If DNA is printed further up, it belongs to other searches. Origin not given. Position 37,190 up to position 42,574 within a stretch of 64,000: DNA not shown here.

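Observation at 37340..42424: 1694-aa GLUG-repeat giant surface protein with FN3 and a C-terminal peptidoglycan-binding domain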

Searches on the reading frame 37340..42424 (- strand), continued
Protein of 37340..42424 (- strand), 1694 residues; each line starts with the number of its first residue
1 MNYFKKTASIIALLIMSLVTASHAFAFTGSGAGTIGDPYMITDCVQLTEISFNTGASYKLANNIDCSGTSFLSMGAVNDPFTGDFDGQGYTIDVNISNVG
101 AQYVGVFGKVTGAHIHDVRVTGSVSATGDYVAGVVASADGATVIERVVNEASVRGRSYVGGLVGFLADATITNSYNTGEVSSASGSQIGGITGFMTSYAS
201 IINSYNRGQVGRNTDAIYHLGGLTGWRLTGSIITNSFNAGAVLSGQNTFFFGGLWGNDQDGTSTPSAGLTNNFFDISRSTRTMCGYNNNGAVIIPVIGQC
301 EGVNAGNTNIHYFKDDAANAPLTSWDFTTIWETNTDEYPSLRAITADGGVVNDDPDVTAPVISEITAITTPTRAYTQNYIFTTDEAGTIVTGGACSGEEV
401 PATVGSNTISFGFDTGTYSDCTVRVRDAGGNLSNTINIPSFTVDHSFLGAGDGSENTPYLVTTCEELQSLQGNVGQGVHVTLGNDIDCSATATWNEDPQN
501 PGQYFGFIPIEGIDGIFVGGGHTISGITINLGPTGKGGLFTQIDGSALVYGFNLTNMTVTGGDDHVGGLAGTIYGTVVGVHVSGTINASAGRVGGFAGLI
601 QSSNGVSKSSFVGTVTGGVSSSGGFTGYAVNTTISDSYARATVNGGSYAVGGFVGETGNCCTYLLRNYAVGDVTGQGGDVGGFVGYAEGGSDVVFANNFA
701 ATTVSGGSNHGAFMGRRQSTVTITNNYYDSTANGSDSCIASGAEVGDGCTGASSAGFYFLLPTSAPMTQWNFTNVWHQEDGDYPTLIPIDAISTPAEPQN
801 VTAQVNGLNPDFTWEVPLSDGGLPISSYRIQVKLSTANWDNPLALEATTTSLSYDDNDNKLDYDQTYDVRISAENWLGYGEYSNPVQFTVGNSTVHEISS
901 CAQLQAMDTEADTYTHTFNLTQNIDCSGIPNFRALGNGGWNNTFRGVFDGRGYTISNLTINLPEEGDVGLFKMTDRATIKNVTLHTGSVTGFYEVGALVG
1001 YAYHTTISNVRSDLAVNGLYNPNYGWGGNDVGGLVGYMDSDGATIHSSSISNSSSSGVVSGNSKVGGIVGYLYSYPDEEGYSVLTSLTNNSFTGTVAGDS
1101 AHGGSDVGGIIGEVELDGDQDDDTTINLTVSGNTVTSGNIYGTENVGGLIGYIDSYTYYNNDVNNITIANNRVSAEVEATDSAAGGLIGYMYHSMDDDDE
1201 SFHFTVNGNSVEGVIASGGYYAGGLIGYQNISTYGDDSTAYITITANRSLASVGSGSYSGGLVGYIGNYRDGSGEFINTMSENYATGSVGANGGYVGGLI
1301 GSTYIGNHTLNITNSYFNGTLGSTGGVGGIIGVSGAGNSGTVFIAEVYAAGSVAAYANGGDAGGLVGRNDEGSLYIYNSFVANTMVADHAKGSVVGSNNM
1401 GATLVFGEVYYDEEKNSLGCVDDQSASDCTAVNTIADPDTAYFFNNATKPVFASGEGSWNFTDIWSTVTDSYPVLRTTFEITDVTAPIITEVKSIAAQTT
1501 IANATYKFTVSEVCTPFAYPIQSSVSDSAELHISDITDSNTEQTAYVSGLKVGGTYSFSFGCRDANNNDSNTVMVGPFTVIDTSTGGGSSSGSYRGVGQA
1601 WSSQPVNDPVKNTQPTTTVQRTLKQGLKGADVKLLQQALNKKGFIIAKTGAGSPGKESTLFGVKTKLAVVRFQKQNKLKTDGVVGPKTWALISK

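Call 12: find_homologous_proteins(query=window:37340-42424:-, max_evalue=0.00001)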
Query window:37340-42424:- (1694 aa): 1065 proteins with E <= 0.00001 among 8000 candidates; the best 120 are listed.
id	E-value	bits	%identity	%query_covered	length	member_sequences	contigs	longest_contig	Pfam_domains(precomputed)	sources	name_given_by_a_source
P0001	0.0e+0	3764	100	100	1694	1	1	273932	PF07581.18,PF01471.24,PF00041.28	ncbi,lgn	ncbi:MAG: peptidoglycan-binding protein [bacterium]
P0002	0.0e+0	1991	57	100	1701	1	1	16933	PF07581.18,PF01471.24,PF00041.28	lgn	-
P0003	0.0e+0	1902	55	100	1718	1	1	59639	PF07581.18,PF01471.24,PF00041.28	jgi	jgi:hypothetical protein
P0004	0.0e+0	1652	67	68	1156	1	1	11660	PF05342.20,PF07581.18,PF00041.28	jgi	jgi:hypothetical protein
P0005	0.0e+0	1034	45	74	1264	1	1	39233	PF07581.18,PF01471.24,PF00041.28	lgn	-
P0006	1.2e-273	930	43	74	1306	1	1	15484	PF07581.18,PF01471.24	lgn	-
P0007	6.3e-148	513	30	63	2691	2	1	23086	PF05342.20,PF25059.2,PF07581.18,PF00041.28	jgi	-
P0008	9.4e-147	509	30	59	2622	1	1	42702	PF05342.20,PF07581.18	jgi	jgi:hypothetical protein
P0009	8.3e-132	459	29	19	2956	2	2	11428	PF05342.20,PF07581.18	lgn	-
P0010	2.4e-129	451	27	61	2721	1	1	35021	PF05342.20,PF00041.28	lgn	-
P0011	7.0e-95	337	40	23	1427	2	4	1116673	PF21605.4,PF05342.20,PF16403.12,PF07581.18,PF00041.28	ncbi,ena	-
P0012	2.5e-91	325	30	21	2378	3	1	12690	PF05342.20,PF13385.14,PF07581.18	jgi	-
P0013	9.3e-90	320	33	46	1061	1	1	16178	PF05342.20,PF00041.28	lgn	-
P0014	2.5e-89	319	31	36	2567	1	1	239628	PF05342.20,PF07581.18,PF23603.2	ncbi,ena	-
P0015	4.1e-82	295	27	51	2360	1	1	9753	PF05342.20,PF07581.18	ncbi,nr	ncbi:MAG: GLUG motif-containing protein, partial [Candidatus Tenebribacter davisii]|nr:GLUG motif-co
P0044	9.2e-61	224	30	63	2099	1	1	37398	PF05342.20,PF05593.20,PF07581.18,PF25023.2,PF07661.20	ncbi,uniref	ncbi:GLUG motif-containing protein [Caproicibacter sp.]|uniref:GLUG motif-containing protein n=1 Tax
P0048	7.4e-59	218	31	27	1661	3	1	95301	PF05342.20,PF13385.14,PF02210.32,PF01471.24,PF00041.28,PF16656.12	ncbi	-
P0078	2.1e-48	183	25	32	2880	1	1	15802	PF05342.20,PF05860.20,PF07581.18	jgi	jgi:filamentous hemagglutinin family protein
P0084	9.2e-47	178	32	15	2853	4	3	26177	PF05342.20,PF05860.20,PF07581.18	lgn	-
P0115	7.0e-42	161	31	13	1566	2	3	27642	PF05342.20,PF07581.18,PF01471.24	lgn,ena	-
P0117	7.3e-42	161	29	50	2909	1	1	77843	PF05342.20,PF13018.12,PF07581.18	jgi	jgi:filamentous hemagglutinin family protein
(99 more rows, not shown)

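Call 13: find_encoding_contigs(protein=P0001, flank=6000, max_places=3)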
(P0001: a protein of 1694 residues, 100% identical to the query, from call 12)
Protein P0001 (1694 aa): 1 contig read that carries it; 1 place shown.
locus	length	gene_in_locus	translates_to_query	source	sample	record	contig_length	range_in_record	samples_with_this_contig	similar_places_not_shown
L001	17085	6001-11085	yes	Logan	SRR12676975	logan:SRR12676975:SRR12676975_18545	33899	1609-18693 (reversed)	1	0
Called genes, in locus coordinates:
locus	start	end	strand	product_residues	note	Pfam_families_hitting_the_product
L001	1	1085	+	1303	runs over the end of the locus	PF12768:Rax2 (faint), PF01471:PG_binding_1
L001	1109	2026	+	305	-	-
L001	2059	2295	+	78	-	PF09905:VF530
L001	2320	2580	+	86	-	PF03831:YjdM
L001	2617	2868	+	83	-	PF01541:GIY-YIG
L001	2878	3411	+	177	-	PF03724:META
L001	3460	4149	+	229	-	PF00657:Lipase_GDSL, PF13472:Lipase_GDSL_2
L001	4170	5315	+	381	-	PF01306:LacY_symp (faint), PF07690:MFS_1, PF12832:MFS_1_like, PF13347:MFS_2, PF00083:Sugar_tr, PF07690:MFS_1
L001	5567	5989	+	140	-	-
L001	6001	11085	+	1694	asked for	PF07581:Glug (faint), PF00041:fn3 (weak), PF01471:PG_binding_1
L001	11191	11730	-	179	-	-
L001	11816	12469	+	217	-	PF00730:HhH-GPD, PF14520:HHH_5 (faint), PF00633:HHH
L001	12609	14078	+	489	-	PF02463:SMC_N (faint), PF03193:RsgA_GTPase (faint), PF00005:ABC_tran, PF13401:AAA_22 (faint), PF13555:AAA_29 (faint), PF13304:AAA_21 (weak), PF00005:ABC_tran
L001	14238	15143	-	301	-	PF00188:CAP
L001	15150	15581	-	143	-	-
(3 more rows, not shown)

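Call 14: find_encoding_contigs(protein=P0002, flank=8000, max_places=3)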
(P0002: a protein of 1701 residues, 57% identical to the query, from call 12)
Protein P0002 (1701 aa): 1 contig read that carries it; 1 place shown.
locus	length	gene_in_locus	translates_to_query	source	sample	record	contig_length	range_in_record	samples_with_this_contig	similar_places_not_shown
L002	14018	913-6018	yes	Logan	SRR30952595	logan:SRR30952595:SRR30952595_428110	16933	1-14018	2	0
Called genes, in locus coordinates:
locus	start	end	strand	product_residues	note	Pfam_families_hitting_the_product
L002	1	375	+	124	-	?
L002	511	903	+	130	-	-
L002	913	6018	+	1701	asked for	PF07581:Glug (faint), PF00041:fn3, PF01471:PG_binding_1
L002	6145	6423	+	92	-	PF08922:DUF1905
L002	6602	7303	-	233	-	PF00970:FAD_binding_6, PF00175:NAD_binding_1 (weak)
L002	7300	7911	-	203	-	-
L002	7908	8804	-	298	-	PF02424:ApbE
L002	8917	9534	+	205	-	PF00072:Response_reg, PF00486:Trans_reg_C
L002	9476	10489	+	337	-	PF00512:HisKA, PF02518:HATPase_c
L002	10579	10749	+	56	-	PF00301:Rubredoxin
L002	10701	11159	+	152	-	-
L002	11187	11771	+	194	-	-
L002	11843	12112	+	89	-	-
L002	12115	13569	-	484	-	-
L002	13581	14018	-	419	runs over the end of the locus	-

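Call 15: find_encoding_contigs(protein=P0003, flank=8000, max_places=3)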
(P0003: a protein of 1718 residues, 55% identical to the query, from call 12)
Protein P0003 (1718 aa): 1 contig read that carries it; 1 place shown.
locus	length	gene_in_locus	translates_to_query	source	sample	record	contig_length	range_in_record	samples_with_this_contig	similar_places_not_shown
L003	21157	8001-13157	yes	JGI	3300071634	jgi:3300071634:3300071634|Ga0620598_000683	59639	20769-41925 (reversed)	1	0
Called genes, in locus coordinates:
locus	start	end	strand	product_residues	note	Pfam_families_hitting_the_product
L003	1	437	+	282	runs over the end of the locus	-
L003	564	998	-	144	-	-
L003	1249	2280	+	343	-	-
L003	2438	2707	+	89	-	-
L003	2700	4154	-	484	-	-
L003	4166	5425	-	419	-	PF00501:AMP-binding (faint)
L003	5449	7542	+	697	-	PF13205:Big_5, PF01471:PG_binding_1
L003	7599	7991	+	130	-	-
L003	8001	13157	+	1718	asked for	PF07581:Glug (faint), PF00041:fn3 (weak), PF01471:PG_binding_1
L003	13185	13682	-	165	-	-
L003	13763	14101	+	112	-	PF01475:FUR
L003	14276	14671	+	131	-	PF13564:DoxX_2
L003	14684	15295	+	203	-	PF09335:VTT_dom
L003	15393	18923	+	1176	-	PF16656:Pur_ac_phosph_N (faint), PF13385:Laminin_G_3, PF07581:Glug (faint), PF01471:PG_binding_1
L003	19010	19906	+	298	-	PF01370:Epimerase, PF16363:GDP_Man_Dehyd (weak), PF08338:DUF1731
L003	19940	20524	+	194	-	-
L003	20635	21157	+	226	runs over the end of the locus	PF23951:DUF7282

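Call 17: find_encoding_contigs(protein=P0005, flank=8000, max_places=3)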
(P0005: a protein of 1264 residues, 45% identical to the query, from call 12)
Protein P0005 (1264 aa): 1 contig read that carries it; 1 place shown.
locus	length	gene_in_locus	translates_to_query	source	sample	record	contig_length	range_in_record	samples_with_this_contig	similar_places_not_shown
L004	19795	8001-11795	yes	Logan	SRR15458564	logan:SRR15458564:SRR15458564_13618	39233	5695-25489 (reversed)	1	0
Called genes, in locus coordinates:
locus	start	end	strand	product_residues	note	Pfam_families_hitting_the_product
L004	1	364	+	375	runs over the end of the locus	-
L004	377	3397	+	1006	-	PF07581:Glug (faint), PF01471:PG_binding_1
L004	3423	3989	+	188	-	-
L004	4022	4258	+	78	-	PF09905:VF530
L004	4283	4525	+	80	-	PF03831:YjdM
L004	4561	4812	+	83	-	PF01541:GIY-YIG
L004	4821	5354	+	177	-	PF03724:META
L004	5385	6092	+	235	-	PF00657:Lipase_GDSL, PF13472:Lipase_GDSL_2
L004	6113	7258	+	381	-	PF07690:MFS_1, PF12832:MFS_1_like, PF13347:MFS_2, PF00083:Sugar_tr, PF07690:MFS_1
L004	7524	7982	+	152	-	-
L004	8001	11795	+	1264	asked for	PF07581:Glug (faint), PF00041:fn3 (weak), PF01471:PG_binding_1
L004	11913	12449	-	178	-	-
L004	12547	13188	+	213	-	PF00730:HhH-GPD, PF00633:HHH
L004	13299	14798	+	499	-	PF03193:RsgA_GTPase (faint), PF02463:SMC_N (faint), PF00005:ABC_tran, PF13401:AAA_22 (faint), PF13555:AAA_29 (faint), PF13304:AAA_21 (weak), PF00005:ABC_tran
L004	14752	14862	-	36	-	-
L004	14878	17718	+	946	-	PF07581:Glug (faint), PF01471:PG_binding_1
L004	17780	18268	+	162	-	PF01625:PMSR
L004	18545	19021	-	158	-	PF00903:Glyoxalase, PF22677:Ble-like_N (weak)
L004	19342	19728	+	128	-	PF19197:DUF5872 (weak)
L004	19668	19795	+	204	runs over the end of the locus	-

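Call 18: find_encoding_contigs(protein=P0006, flank=8000, max_places=3)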
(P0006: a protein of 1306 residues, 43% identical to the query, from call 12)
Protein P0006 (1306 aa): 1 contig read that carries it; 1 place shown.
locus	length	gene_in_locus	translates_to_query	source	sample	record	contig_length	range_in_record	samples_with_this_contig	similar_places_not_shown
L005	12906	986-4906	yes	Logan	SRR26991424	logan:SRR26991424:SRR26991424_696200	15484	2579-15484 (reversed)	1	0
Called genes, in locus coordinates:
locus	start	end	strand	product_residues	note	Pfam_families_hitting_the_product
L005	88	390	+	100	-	-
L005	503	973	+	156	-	-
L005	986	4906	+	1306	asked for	PF07581:Glug (faint), PF01471:PG_binding_1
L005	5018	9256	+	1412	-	PF07581:Glug (faint), PF05342:Peptidase_M26_N (faint), PF01471:PG_binding_1 (faint)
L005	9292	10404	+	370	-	PF01926:MMR_HSR1, PF02421:FeoB_N (weak), PF06071:YchF-GTPase_C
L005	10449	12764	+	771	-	PF05658:YadA_head (weak), PF13884:Peptidase_S74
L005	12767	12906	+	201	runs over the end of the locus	-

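Call 19: find_related_loci(query=window:37340-42424:-, collection=genome_contigs, flank=6000)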
Query window:37340-42424:- (1694 aa) in genome_contigs; peptide patterns used: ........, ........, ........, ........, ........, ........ (x = any residue, [..] = any of these).
22 stretches matched a pattern; 4 encode a relative of the query (tblastn E <= 1e-3); 4 distinct loci.
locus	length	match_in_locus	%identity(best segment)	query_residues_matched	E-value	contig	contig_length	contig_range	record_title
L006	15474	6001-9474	30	3-1518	2e-29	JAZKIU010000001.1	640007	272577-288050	MAG: Patescibacteria group bacterium isolate ADI_DC_SW_02_SPN_11032020-bin061_1 DCSW02SPN_B061_1_000000000001, whole gen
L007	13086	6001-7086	32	5-1476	7e-24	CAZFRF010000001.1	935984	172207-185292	MAG TPA_asm: uncultured Gammaproteobacteria bacterium isolate SRP292972_co1_100 genome assembly, contig: NODE_5_length_9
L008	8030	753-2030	34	35-1466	2e-16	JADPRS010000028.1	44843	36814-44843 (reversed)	Lutibacter sp. B2 NODE_111_length_44843_cov_18.186903, whole genome shotgun sequence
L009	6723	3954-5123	31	15-1520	8e-16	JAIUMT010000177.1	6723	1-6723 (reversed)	MAG: Balneolales bacterium isolate PBR18_bin42 bin42.contig0176, whole genome shotgun sequence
